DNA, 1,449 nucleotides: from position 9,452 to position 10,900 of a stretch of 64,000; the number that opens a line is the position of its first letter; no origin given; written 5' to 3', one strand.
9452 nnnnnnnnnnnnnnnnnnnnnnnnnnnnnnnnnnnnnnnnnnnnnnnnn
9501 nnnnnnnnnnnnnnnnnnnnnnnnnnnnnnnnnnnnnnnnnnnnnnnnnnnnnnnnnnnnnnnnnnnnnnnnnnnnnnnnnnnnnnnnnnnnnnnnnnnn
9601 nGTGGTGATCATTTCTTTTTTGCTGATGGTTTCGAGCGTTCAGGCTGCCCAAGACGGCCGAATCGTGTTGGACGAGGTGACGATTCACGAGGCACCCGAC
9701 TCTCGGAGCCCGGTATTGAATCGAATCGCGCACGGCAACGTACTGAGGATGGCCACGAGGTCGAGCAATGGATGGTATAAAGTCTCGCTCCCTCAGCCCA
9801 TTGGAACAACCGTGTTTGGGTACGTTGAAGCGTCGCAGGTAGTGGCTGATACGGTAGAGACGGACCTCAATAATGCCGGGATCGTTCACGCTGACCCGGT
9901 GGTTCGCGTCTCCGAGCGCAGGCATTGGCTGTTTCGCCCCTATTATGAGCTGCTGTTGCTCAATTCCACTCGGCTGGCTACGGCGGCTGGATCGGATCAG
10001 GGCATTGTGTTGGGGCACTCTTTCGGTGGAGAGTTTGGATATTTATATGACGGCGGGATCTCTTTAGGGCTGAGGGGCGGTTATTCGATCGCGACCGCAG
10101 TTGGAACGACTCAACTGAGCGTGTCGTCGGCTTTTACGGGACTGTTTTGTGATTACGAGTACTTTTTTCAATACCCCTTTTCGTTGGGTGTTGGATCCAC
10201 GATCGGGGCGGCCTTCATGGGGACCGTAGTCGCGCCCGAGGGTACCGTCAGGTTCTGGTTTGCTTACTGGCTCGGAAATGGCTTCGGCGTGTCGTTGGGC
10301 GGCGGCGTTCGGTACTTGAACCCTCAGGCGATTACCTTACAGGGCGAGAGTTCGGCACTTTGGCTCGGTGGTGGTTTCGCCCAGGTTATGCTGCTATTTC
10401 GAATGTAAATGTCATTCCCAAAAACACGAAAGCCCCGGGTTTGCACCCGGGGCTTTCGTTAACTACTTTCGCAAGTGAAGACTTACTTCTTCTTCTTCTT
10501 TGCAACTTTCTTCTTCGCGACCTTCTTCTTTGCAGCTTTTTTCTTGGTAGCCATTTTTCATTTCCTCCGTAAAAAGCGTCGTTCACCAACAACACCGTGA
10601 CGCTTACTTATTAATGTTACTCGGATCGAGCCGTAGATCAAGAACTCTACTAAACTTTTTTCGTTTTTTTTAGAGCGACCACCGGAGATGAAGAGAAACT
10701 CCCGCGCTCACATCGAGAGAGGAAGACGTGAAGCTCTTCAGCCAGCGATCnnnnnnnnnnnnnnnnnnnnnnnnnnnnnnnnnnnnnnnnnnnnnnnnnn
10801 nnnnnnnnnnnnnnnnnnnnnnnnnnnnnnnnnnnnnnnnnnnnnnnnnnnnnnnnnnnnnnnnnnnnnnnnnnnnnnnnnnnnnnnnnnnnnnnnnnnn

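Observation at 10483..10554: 23-codon lysine-rich micro-ORF with strong ribosome-binding site and intrinsic terminator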

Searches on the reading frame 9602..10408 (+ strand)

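Call 6: search_protein_families(library=pfam, proteins=[window:9602-10408:+], max_evalue=0.01)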
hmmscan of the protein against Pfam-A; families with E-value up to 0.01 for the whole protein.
window:9602-10408:+ (268 aa): 1 family
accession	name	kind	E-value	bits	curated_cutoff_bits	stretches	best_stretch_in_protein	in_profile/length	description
PF08239.17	SH3_3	-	0.00015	22.3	27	1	25-77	2-50/54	Bacterial SH3 domain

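Call 7: search_protein_families(library=ncbifam, proteins=[window:9602-10408:+], max_evalue=10)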
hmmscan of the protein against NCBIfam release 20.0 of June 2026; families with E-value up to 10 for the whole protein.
window:9602-10408:+ (268 aa): 1 family
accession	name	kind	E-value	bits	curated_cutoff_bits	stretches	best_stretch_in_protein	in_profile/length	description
TIGR03900.1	prc_long_Delta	hypoth_equivalog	0.0069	14.4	660.95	1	20-83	794-853/973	MXAN_5808 family serine peptidase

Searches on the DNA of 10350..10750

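Call 52: search_rna_families(source=window, start=10350, end=10750, threshold=evalue, max_evalue=10)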
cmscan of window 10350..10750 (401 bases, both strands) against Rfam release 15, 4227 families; matches with E-value up to 10: 20.
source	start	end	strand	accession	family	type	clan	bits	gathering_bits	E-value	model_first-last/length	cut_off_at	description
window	10426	10459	-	RF01791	F6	Gene; sRNA;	-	27.4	46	0.0068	1-57/57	no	F6 TB sRNA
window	10426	10459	+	RF01791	F6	Gene; sRNA;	-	27.3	46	0.0068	1-57/57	no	F6 TB sRNA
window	10422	10580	-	RF00515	PyrR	Cis-reg;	-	23.8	54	0.36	1-115/115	no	PyrR binding site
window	10384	10456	+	RF01393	isrJ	Gene; sRNA;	-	22.2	37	0.063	1-75/75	no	isrJ Hfq binding RNA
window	10428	10504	-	RF02083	OrzO-P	Gene; antitoxin;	-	20.3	60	0.65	1-76/76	no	OrzO-P RNA antitoxin family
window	10428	10457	+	RF02621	BSnc120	Gene; sRNA;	-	19.9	114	0.06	41-70/88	no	Brucella sRNA 120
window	10424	10506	-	RF02495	ohsC_RNA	Gene; antitoxin;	-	18.1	50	3.1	1-77/77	no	Oppression of Hydrophobic ORF by sRNA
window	10402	10496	+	RF01770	rimP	Cis-reg; leader;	-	17.2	47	2.7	1-102/102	no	Gammaprotebacteria rimP leader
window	10426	10459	+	RF00898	mir-242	Gene; miRNA;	-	15.9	54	2.4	1-77/77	no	mir-242 microRNA precursor family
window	10417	10473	-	RF03684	mir-1990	Gene; miRNA;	-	14.9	63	1.4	1-75/75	no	mir-1990 microRNA precursor family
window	10684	10733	+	RF01128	sR43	Gene; snRNA; snoRNA; CD-box;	-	14.7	45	0.26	1-56/56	no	Small nucleolar RNA sR42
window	10385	10469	+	RF00236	ctRNA_pGA1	Gene; antisense;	-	14.7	45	2.4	1-79/79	no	ctRNA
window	10422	10454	+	RF02657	sot2652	Gene; sRNA;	-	13.5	61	1.1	126-160/187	no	Sense overlapping transcript RNA 2652 (sot)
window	10429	10456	+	RF03684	mir-1990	Gene; miRNA;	-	12.6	63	6.7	18-58/75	no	mir-1990 microRNA precursor family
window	10736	10750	-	RF01135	sR24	Gene; snRNA; snoRNA; CD-box;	-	11.6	36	8.6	41-55/55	5'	Small nucleolar RNA sR24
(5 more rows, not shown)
